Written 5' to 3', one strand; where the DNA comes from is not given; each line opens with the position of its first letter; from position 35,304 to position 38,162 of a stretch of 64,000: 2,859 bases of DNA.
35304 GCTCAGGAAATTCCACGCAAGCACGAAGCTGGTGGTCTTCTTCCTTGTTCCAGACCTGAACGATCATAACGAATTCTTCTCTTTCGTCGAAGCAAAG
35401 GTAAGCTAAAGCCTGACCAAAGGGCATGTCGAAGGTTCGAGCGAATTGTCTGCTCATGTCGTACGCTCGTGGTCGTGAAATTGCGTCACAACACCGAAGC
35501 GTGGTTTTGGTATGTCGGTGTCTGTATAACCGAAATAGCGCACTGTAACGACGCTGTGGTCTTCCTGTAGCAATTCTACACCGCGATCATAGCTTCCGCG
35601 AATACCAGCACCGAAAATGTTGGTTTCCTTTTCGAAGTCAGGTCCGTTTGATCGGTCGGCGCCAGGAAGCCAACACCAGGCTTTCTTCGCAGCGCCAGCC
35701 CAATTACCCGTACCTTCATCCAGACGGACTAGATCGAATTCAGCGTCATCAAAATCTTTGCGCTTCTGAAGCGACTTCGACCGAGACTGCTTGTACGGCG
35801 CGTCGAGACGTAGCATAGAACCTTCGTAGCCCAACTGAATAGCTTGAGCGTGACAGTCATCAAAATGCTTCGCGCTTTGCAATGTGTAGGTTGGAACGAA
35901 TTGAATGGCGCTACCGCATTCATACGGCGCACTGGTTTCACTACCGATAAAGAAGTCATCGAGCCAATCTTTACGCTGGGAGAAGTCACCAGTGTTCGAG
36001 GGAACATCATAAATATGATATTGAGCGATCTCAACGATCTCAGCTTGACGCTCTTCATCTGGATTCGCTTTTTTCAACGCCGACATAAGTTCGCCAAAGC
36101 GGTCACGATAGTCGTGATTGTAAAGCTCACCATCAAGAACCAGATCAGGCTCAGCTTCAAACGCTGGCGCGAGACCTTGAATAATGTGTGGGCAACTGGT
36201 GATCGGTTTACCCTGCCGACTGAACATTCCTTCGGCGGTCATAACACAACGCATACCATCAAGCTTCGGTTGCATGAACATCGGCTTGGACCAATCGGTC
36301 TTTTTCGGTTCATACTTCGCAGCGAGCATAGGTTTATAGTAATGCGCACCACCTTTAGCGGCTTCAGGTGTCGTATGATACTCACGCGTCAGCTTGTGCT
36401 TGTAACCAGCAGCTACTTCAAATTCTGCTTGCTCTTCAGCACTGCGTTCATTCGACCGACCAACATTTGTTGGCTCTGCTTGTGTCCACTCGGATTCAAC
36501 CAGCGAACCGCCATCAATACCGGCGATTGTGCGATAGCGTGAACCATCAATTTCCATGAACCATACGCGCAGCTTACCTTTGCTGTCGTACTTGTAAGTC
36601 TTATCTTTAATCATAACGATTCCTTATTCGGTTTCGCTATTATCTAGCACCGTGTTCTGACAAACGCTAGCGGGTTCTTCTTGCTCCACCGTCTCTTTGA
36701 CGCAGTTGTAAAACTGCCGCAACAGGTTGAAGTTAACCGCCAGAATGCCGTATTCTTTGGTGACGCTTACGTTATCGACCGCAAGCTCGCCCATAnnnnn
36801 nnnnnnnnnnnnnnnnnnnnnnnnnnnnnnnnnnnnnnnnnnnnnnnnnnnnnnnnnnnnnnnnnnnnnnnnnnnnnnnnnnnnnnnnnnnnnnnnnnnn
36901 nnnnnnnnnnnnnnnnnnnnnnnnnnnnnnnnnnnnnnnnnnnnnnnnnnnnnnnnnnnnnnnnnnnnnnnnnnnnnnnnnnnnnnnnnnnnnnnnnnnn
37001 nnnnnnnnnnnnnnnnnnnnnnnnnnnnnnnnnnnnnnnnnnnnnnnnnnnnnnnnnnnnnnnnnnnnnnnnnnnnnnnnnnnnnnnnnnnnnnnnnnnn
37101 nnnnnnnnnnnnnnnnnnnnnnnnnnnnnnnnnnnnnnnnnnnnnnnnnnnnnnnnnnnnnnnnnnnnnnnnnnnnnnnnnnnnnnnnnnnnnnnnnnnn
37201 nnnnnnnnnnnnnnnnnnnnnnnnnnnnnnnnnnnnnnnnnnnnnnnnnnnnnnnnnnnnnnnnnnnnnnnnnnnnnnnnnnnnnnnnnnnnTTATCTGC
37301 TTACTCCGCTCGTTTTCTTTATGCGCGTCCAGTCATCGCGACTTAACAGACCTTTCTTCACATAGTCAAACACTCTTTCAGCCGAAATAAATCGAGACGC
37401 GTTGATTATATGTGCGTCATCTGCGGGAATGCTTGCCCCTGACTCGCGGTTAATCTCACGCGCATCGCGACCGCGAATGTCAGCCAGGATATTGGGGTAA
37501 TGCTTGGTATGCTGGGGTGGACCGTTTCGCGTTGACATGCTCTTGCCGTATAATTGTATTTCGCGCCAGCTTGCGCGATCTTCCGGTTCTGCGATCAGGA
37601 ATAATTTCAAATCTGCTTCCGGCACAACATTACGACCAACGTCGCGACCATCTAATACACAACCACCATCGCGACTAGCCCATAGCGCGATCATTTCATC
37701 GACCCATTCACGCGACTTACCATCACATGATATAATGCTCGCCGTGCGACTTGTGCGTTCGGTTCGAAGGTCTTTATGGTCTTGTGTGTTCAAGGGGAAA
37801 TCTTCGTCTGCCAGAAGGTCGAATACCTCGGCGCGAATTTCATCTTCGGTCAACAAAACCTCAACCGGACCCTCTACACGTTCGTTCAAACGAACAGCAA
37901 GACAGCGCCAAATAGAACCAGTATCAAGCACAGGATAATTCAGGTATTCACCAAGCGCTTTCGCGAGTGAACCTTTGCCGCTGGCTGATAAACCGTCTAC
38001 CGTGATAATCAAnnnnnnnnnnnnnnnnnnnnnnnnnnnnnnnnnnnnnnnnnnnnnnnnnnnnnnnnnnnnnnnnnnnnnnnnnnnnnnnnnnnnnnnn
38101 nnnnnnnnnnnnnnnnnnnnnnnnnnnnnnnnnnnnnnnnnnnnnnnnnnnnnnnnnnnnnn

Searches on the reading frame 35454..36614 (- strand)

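Call 10: search_protein_families(library=phrogs, proteins=[window:35454-36614:-], max_evalue=0.00001)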
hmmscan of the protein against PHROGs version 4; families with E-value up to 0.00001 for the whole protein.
window:35454-36614:- (386 aa): 1 family
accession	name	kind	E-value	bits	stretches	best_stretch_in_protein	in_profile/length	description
phrog_114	-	DNA, RNA and nucleotide metabolism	1.3e-57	196.7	1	5-383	109-501/634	ATP-dependent DNA ligase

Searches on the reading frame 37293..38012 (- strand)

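Call 21: search_protein_families(library=pfam, proteins=[window:37293-38012:-], max_evalue=0.001)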
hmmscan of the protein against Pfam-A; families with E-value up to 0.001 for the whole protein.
window:37293-38012:- (239 aa): 2 families
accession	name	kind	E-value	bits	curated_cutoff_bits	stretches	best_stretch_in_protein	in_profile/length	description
PF02224.24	Cytidylate_kin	-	2.5e-32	112.8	26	1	3-215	1-202/211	Cytidylate kinase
PF13189.12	Cytidylate_kin2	-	3.2e-05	24.6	28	1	2-149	1-127/176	Cytidylate kinase-like family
